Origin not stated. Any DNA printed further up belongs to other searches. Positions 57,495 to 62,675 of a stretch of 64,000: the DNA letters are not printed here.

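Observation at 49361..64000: Four-gene translationally coupled operon: DISARM class 1-like parts in a non-canonical architecture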

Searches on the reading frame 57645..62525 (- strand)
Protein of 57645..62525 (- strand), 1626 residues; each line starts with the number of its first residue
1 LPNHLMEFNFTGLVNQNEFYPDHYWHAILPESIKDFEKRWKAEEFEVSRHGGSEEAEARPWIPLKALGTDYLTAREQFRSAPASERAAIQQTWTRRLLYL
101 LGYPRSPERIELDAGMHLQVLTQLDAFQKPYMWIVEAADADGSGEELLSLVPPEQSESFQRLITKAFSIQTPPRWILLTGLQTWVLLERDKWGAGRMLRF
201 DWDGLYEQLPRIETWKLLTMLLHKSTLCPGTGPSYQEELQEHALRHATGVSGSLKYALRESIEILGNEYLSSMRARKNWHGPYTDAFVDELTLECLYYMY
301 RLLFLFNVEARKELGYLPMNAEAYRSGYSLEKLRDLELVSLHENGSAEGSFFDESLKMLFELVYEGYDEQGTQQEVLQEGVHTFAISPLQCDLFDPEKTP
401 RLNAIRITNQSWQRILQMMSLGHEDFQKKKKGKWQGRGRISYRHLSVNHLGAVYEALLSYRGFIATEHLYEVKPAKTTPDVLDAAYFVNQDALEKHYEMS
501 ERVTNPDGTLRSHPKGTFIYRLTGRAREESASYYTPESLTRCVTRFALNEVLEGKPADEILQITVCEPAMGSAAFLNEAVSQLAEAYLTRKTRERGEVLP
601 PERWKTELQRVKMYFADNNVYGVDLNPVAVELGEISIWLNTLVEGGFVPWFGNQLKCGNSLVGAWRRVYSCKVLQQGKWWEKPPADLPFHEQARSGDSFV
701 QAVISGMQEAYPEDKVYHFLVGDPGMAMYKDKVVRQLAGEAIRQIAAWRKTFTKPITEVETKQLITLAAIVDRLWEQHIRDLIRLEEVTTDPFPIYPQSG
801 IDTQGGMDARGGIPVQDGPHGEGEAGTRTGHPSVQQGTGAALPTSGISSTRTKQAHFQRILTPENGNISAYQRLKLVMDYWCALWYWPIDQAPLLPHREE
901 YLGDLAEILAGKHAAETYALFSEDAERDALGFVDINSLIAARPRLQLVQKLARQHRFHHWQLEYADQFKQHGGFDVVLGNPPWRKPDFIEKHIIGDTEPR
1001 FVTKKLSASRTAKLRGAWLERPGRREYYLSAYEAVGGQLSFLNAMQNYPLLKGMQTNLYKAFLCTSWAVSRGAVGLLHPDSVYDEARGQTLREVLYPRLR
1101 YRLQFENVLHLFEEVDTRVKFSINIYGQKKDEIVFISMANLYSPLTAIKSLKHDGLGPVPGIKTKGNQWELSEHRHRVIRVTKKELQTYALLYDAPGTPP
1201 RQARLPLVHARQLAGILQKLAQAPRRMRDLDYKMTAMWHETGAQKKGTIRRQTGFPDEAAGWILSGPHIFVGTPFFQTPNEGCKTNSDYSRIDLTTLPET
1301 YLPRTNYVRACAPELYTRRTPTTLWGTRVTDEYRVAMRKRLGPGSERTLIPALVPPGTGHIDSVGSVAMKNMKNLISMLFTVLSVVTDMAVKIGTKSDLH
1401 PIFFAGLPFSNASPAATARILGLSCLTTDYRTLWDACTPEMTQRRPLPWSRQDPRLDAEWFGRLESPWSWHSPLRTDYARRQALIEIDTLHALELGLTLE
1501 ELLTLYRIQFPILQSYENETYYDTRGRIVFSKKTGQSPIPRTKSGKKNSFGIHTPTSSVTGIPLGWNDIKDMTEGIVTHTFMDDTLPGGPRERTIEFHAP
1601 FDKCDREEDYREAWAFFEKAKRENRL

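Call 3: search_protein_families(library=padloc, proteins=[window:57645-62525:-], max_evalue=0.001)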
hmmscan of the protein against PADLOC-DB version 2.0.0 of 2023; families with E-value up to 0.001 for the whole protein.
window:57645-62525:- (1626 aa): 21 families
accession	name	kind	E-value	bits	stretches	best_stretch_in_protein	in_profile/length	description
PDLC03614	REase_MTase_IIG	-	7.4e-236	784.1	2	859-1620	833-1576/1584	Type IIG restriction enzyme-methyltransferase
PDLC03611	REase_MTase_IIG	-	6e-194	645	2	866-1529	802-1470/1532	Type IIG restriction enzyme-methyltransferase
PDLC02643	DrmMI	-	7.7e-46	154.5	3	514-664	540-719/1347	DrmMI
PDLC02638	DrmMI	-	6.3e-38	128.5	2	519-666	543-720/935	DrmMI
PDLC03622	REase_MTase_IIG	-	6.8e-30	101.2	2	610-670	590-650/1524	Type IIG restriction enzyme-methyltransferase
PDLC03613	REase_MTase_IIG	-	1.3e-29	100.5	3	294-582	270-517/1250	Type IIG restriction enzyme-methyltransferase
PDLC03618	REase_MTase_IIG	-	4.6e-25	85.1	1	504-666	524-715/1429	Type IIG restriction enzyme-methyltransferase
PDLC02644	DrmMI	-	5.3e-23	78.9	2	504-666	40-231/988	DrmMI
PDLC02639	DrmMI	-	4.5e-22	76.1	1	514-667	235-390/803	DrmMI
PDLC02645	DrmMI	-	3.1e-21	73.3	1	504-666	524-715/772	DrmMI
PDLC03609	REase_MTase_IIG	-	2.7e-16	56.6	1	560-663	434-533/1066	Type IIG restriction enzyme-methyltransferase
PDLC03620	REase_MTase_IIG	-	2.4e-13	46.6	1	611-664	673-726/1378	Type IIG restriction enzyme-methyltransferase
PDLC03604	REase_MTase_IIG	-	7.8e-11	38.7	1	528-662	355-502/1011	Type IIG restriction enzyme-methyltransferase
PDLC03629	REase_MTase_IIG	-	1.6e-09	34.2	1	559-664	432-536/1182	Type IIG restriction enzyme-methyltransferase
PDLC02646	DrmMI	-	4.8e-09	32.9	1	618-664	52-98/792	DrmMI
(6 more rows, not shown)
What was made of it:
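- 57645..62510 (-): armB: a 1621-aa PglX-like / YeeA-related N6-adenine DNA methyltransferase. PADLOC v2 labels it REase_MTase_IIG at 7.4e-236, against DrmMI at 7.7e-46 (call 3).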

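Call 4: search_protein_families(library=pfam, proteins=[window:57645-62525:-], max_evalue=0.01)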
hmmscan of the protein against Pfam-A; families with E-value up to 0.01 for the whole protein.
window:57645-62525:- (1626 aa): 2 families
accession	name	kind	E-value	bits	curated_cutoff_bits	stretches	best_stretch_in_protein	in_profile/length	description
PF07669.17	Eco57I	-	2.2e-10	41.3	25.3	1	947-992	48-93/171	Eco57I restriction-modification methylase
PF02384.22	N6_Mtase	-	2.9e-05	24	20.4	0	525-639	20-99/311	N-6 DNA Methylase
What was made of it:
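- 57645..62510 (-): Pfam finds Eco57I and N6_Mtase (call 4).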

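Call 8: search_protein_families(library=ncbifam, proteins=[window:57645-62525:-], max_evalue=0.001)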
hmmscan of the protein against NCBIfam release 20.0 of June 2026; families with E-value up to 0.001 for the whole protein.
window:57645-62525:- (1626 aa): 3 families
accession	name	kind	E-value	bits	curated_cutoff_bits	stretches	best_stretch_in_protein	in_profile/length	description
NF033455.1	BREX_6_MTaseX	exception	9.1e-05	20.1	900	1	558-640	325-399/1319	BREX-6 system adenine-specific DNA-methyltransferase PglX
NF047738.1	antiphage_MADS2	equivalog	0.00011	20.6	720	0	527-641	307-409/654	methylation-associated defense system DNA methyltransferase MAD2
NF033452.1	BREX_1_MTaseX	exception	0.0008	17.3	500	0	559-640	311-378/1210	BREX-1 system adenine-specific DNA-methyltransferase PglX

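Call 9: find_encoding_contigs(protein=window:57645-62525:-, flank=10000, max_places=6)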
Protein window:57645-62525:- (1626 aa): no gene with exactly this product is on record in the collection.

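Call 12: find_encoding_contigs(protein=window:57645-62510:-, flank=10000, max_places=6)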
Protein window:57645-62510:- (1621 aa): 1 contig read that carries it; 1 place shown.
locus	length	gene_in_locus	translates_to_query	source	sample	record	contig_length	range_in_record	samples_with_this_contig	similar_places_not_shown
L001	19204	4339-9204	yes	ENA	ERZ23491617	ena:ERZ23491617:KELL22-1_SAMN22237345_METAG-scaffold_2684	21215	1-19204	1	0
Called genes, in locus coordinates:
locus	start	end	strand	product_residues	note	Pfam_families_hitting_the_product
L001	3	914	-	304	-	?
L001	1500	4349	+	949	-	PF00176:SNF2-rel_dom, PF00270:DEAD (weak), PF00271:Helicase_C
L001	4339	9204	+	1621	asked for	PF07669:Eco57I (faint)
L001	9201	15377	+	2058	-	PF00270:DEAD, PF00271:Helicase_C, PF09369:MZB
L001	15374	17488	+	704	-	PF00580:UvrD-helicase, PF13245:AAA_19, PF13361:UvrD_C, PF13538:UvrD_C_2 (faint)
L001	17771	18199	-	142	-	PF07798:CCDC90-like (faint)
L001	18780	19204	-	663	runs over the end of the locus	PF02518:HATPase_c (weak)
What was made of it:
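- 57645..62510 (-): The exact 1621-aa product is on record (call 12).
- Tried and rejected: The ATG start (1621 aa) is the one on record (calls 9, 12).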

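Call 42: search_protein_families(library=pfam, proteins=[L001:3-914:-], max_evalue=0.001)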
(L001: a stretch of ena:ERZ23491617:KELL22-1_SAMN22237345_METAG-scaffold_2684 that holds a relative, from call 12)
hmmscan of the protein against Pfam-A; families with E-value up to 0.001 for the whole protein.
L001:3-914:- (304 aa): 1 family
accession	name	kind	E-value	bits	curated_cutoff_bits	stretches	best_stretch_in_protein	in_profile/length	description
PF06114.19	Peptidase_M78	-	9.3e-13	48.5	22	1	190-287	17-113/123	IrrE N-terminal-like domain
